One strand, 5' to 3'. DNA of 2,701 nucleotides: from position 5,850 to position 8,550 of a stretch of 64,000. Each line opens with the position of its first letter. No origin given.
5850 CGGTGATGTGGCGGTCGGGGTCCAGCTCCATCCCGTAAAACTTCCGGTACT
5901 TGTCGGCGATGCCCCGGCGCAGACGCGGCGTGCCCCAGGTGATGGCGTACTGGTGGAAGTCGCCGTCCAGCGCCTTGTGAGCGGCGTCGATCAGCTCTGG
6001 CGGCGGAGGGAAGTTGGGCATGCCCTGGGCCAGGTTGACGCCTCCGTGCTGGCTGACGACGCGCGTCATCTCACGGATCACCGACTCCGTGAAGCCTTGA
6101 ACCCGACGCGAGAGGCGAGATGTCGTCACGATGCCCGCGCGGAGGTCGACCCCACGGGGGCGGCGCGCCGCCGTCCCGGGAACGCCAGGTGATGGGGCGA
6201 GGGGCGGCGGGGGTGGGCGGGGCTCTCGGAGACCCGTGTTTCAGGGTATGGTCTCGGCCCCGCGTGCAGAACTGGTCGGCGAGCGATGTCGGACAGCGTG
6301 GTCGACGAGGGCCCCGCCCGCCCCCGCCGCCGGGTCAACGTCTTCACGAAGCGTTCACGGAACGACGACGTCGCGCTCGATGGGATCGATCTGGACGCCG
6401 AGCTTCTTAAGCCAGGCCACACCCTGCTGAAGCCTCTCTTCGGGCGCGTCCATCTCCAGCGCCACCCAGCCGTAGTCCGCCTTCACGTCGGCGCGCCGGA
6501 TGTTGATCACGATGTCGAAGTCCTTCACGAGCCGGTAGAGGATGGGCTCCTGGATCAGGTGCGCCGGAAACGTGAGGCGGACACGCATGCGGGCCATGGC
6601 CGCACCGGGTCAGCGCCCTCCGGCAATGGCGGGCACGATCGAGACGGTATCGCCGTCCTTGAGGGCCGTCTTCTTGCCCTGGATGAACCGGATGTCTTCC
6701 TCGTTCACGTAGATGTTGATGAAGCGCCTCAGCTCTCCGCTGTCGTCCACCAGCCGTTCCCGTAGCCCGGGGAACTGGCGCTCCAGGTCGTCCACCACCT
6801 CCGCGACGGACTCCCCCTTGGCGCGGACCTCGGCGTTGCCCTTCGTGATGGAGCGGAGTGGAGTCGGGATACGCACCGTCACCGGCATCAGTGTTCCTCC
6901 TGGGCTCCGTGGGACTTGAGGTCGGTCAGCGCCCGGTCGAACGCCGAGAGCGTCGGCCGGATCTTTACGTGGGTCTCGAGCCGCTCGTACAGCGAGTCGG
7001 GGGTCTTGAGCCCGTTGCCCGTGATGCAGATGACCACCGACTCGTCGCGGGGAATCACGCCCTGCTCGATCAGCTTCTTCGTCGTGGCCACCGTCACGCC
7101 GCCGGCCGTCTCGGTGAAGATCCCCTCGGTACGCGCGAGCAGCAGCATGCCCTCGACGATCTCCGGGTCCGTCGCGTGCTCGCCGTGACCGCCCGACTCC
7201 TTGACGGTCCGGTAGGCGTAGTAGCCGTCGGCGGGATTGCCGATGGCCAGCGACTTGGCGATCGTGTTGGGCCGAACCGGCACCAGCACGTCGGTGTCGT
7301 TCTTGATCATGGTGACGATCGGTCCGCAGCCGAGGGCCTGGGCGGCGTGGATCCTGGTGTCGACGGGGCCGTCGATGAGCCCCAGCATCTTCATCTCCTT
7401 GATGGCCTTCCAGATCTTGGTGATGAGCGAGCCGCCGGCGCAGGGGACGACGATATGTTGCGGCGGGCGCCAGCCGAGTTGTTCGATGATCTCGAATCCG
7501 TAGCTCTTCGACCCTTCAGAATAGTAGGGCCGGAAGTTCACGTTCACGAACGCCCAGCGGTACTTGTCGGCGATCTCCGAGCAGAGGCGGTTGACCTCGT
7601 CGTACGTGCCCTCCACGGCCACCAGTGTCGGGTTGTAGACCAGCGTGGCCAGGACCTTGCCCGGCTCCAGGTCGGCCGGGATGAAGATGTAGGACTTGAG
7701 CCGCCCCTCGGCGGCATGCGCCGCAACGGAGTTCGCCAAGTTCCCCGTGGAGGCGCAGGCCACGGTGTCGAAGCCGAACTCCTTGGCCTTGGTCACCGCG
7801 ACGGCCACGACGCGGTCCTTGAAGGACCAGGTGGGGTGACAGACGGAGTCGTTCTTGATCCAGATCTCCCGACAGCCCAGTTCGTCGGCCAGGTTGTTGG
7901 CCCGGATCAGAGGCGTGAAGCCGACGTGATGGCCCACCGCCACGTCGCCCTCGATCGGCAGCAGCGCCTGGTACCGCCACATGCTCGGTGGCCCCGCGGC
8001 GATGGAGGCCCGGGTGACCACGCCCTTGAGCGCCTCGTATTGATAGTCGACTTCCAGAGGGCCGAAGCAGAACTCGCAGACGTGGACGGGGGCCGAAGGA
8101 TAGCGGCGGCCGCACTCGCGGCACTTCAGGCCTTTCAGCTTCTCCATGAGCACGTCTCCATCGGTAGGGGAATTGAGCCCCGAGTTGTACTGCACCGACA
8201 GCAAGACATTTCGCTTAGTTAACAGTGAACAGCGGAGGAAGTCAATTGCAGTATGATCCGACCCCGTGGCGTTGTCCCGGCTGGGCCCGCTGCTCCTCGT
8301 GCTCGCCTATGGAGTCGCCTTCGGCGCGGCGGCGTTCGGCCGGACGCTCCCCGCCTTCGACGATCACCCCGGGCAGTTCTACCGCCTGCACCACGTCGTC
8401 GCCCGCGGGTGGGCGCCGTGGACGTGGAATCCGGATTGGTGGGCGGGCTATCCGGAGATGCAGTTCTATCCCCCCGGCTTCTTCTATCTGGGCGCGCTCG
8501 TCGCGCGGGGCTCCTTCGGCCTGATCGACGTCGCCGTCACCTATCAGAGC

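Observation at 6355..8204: ThrC-like enzyme, a MoaD/ThiS-type carrier (GG plus one extra Arg) and a NIL-domain protein, next to methionine-salvage genes: candidate sulfur-carrier-dependent (homo)cysteine synthesis module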

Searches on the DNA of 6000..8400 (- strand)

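Call 23: search_rna_families(source=window, start=6000, end=8400, threshold=evalue, max_evalue=10)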
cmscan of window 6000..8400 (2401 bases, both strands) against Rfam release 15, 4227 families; matches with E-value up to 10: 3.
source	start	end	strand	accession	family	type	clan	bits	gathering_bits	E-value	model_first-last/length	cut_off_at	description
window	7159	7239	+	RF02369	h2cR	Gene; sRNA;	-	23.2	70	0.15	1-137/137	no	h2cR sRNA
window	6050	6173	-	RF03108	Methylosinus-1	Gene; sRNA;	-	17.9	145.1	0.29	1-214/214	no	Methylosinus-1 RNA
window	7989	8060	+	RF02133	HOXB13-AS1_2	Gene; lncRNA;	-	13.6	40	5.6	1-81/81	no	HOXB13 antisense RNA 1 conserved region 2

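Call 41: search_rna_families(sources=[L022, L054, L059, L050, L067, L081, L041, L007, L045], threshold=gathering)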
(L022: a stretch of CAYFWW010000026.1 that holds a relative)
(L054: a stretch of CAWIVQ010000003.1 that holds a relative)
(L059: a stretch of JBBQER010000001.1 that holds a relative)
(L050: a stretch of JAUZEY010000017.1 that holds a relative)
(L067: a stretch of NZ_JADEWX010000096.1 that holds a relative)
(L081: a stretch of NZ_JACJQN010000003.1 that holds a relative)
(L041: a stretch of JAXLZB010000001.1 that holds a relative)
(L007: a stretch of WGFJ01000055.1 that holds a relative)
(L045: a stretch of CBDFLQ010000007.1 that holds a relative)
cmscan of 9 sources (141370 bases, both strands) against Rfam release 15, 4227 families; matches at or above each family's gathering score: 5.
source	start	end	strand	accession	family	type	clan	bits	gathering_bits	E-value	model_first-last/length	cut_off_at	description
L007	7815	7927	+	RF00162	SAM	Cis-reg; riboswitch;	CL00012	96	44.4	1.6e-21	1-108/108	no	SAM riboswitch aptamer (S box leader)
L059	130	202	+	RF00005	tRNA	Gene; tRNA;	CL00001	74.6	29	3.8e-14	1-71/71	no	tRNA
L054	7825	7937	+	RF00162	SAM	Cis-reg; riboswitch;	CL00012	67.8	44.4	2.5e-13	1-108/108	no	SAM riboswitch aptamer (S box leader)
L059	7765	7883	+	RF00162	SAM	Cis-reg; riboswitch;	CL00012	67.6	44.4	2.9e-13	1-108/108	no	SAM riboswitch aptamer (S box leader)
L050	1739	1840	+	RF00162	SAM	Cis-reg; riboswitch;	CL00012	65.5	44.4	1.2e-12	1-108/108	no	SAM riboswitch aptamer (S box leader)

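Call 44: search_rna_families(source=L085, threshold=gathering)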
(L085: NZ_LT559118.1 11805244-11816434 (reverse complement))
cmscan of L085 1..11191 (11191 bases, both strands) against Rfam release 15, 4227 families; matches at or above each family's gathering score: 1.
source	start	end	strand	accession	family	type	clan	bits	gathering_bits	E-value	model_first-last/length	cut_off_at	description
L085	4816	4957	+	RF00162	SAM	Cis-reg; riboswitch;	CL00012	68.7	44.4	1.1e-14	1-108/108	no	SAM riboswitch aptamer (S box leader)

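Call 51: build_rna_model(alignment_id=A3)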
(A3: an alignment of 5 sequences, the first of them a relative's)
Model R1 built from alignment A3 (5 sequences, 148 columns); structure: RNAalifold consensus.
model positions 113; base pairs 22; branch points 1; effective number of sequences 1.73; information 0.59 bits per position. Calibrated on 0.2 Mb of random sequence (short: E-values are rough).
structure used (alignment columns):
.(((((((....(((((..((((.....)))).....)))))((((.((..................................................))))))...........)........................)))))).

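Call 52: search_with_rna_model(model_id=R1, sources=[window, L005, L006, L007, L008, L009, L010, L011, L012, L013, L014, L015, L016, L017, L018, L019, L020, L021, L022, L023, L024, L025, L026, L027, L028, L029, L030, L031, L032, L033, L034, L035, L036, L037, L038, L039, L040, L041, L042, L043, L044, L045, L046, L047, L048, L049, L050, L051, L052, L053, L054, L055, L056, L057, L058, L059, L060, L061, L062, L063, L064, L065, L066, L067, L068, L069, L070, L071, L072, L073, L074, L075, L076, L077, L078, L079, L080, L081, L082, L083, L084, L085], max_evalue=0.1)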
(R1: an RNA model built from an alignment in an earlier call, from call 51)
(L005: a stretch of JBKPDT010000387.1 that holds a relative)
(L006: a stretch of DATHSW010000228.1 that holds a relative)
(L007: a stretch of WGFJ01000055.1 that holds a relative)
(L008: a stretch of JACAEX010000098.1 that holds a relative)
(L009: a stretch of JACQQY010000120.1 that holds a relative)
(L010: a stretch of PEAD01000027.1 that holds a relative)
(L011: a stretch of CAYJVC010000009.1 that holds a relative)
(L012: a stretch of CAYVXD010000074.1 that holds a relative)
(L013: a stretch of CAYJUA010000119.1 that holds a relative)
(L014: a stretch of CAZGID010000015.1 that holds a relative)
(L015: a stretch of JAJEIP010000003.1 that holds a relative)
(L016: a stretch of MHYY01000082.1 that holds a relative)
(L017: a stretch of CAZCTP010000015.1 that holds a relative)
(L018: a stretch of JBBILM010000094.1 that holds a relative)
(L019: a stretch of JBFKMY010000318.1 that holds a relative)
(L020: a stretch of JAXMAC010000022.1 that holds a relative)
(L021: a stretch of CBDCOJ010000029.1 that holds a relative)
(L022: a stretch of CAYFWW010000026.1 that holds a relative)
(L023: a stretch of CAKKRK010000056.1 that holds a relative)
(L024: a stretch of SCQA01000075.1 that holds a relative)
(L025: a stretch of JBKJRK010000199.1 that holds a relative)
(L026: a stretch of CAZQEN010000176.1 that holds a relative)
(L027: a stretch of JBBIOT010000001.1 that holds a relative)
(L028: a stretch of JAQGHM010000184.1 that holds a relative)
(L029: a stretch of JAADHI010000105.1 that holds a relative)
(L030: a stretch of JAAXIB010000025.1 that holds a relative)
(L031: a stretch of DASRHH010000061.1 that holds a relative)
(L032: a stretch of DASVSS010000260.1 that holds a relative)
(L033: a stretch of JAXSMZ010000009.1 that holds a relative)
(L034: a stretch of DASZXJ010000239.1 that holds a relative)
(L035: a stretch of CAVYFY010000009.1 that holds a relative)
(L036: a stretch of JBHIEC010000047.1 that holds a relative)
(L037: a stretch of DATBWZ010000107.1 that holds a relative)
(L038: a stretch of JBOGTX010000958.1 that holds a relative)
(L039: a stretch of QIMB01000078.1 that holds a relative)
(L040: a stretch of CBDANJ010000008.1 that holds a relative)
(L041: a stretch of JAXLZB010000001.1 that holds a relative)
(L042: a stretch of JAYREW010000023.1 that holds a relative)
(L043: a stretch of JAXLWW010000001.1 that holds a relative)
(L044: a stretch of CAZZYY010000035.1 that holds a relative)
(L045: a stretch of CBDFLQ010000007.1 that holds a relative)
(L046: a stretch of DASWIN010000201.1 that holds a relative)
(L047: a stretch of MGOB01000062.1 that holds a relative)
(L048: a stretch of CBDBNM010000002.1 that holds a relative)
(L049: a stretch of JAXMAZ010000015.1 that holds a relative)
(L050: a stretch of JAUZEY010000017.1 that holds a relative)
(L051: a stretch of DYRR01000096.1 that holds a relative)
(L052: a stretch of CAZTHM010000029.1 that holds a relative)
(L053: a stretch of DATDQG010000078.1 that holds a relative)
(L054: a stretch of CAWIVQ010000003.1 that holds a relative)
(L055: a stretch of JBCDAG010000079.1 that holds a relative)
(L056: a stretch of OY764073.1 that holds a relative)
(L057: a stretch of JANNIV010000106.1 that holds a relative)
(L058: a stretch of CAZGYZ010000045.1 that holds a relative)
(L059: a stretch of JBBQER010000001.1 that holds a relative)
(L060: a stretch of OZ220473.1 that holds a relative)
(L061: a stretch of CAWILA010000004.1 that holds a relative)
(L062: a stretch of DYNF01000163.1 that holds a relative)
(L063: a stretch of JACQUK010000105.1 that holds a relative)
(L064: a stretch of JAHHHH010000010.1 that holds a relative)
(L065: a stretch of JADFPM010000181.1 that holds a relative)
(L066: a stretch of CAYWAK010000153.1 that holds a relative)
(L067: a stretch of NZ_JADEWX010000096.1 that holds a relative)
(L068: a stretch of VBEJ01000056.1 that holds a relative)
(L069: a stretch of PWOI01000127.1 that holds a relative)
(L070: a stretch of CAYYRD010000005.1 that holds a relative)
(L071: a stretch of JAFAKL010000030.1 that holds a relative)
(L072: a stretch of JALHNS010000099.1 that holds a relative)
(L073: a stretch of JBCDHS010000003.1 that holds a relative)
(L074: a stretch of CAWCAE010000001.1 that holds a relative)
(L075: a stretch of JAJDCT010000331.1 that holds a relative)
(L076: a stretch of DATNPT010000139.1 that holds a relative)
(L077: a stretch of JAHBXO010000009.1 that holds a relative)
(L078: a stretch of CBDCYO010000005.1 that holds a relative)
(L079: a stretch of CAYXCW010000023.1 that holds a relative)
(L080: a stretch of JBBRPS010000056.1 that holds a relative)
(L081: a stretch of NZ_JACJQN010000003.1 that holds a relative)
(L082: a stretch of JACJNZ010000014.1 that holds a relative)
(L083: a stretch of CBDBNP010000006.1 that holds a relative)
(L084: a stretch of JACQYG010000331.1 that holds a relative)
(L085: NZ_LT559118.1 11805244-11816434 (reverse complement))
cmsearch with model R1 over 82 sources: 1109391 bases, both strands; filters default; matches with E-value up to 0.1: 31.
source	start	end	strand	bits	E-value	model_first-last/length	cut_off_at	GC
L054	7825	7937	+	123.1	1.8e-33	1-113/113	no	0.66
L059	7765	7883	+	115.4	3.6e-31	1-113/113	no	0.62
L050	1739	1840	+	100.7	9.9e-27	1-113/113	no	0.72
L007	7815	7927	+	90.6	1.1e-23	1-113/113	no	0.58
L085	4816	4957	+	85.7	3.4e-22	1-113/113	no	0.69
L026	163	281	+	72.5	3.2e-18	1-113/113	no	0.59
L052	7734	7843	+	71.5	6.3e-18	1-113/113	no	0.68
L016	4807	4927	+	69.8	2e-17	1-113/113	no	0.44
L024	4502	4620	+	68.7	4.4e-17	1-113/113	no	0.48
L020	2121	2241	+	66.7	1.7e-16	1-113/113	no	0.47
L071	7790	7906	+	65.7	3.6e-16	1-113/113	no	0.58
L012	6703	6830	+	65.3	4.5e-16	1-113/113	no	0.53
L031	2900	3012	+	64.5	7.9e-16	1-113/113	no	0.66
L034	7748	7851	+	64.5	8.1e-16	1-113/113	no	0.54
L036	2896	3052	+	63.5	1.6e-15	1-113/113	no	0.5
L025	7722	7855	+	62.5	3.2e-15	1-113/113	no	0.59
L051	7748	7880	+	61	9.3e-15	1-113/113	no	0.65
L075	15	128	+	59.4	2.8e-14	1-113/113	no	0.61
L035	7799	7906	+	58.7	4.5e-14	1-113/113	no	0.56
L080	2836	2947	+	58.5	5.4e-14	1-113/113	no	0.61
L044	1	113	+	58.4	5.7e-14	2-113/113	5'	0.64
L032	7679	7819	+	56.9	1.6e-13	1-113/113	no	0.61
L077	7746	7875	+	56.2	2.5e-13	1-113/113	no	0.6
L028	428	578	+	56.2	2.6e-13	1-113/113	no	0.6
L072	4087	4245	+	53.9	1.2e-12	1-113/113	no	0.64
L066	1777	1975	+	52.1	4.4e-12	1-113/113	no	0.55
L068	7733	7842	+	51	9.7e-12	1-113/113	no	0.61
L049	7662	7775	+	49.3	3e-11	1-113/113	no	0.69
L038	2545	2653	+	45.4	4.5e-10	1-113/113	no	0.64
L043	7816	7926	+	45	6.1e-10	1-113/113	no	0.6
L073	7762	7881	+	42.1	4.7e-09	1-113/113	no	0.62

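Call 53: search_rna_families(sources=[L026, L075, L031, L012, L005, L006, L010, L014, L018, L019, L027, L069, L063, L065], threshold=gathering)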
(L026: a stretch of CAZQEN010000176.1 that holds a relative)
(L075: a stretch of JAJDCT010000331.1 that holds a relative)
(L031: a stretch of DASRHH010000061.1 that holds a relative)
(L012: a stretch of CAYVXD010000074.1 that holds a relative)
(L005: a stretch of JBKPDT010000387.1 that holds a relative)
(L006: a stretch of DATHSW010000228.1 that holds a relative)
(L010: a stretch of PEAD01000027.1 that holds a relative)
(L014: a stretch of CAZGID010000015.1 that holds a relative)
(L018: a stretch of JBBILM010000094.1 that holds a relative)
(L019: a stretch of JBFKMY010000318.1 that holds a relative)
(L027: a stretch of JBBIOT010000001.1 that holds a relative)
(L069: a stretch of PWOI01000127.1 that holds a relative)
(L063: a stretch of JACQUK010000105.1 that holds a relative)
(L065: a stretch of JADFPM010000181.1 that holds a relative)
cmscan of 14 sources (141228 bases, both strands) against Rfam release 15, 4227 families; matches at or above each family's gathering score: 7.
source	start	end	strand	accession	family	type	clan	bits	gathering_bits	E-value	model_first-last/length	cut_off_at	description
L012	6703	6830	+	RF00162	SAM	Cis-reg; riboswitch;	CL00012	92.1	44.4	2.2e-20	1-108/108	no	SAM riboswitch aptamer (S box leader)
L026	163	281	+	RF00162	SAM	Cis-reg; riboswitch;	CL00012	87.7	44.4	4.2e-19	1-108/108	no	SAM riboswitch aptamer (S box leader)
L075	15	128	+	RF00162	SAM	Cis-reg; riboswitch;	CL00012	81.3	44.4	3e-17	1-108/108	no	SAM riboswitch aptamer (S box leader)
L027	6070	6143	+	RF00005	tRNA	Gene; tRNA;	CL00001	74.1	29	5.1e-14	1-71/71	no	tRNA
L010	15000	15093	-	RF01852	tRNA-Sec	Gene; tRNA;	CL00001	71.3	47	2.9e-12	1-91/91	no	Selenocysteine transfer RNA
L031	2900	3012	+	RF00162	SAM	Cis-reg; riboswitch;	CL00012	70.8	44.4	3.5e-14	1-108/108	no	SAM riboswitch aptamer (S box leader)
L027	5540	5613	+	RF00005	tRNA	Gene; tRNA;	CL00001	68.1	29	2.3e-12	1-71/71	no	tRNA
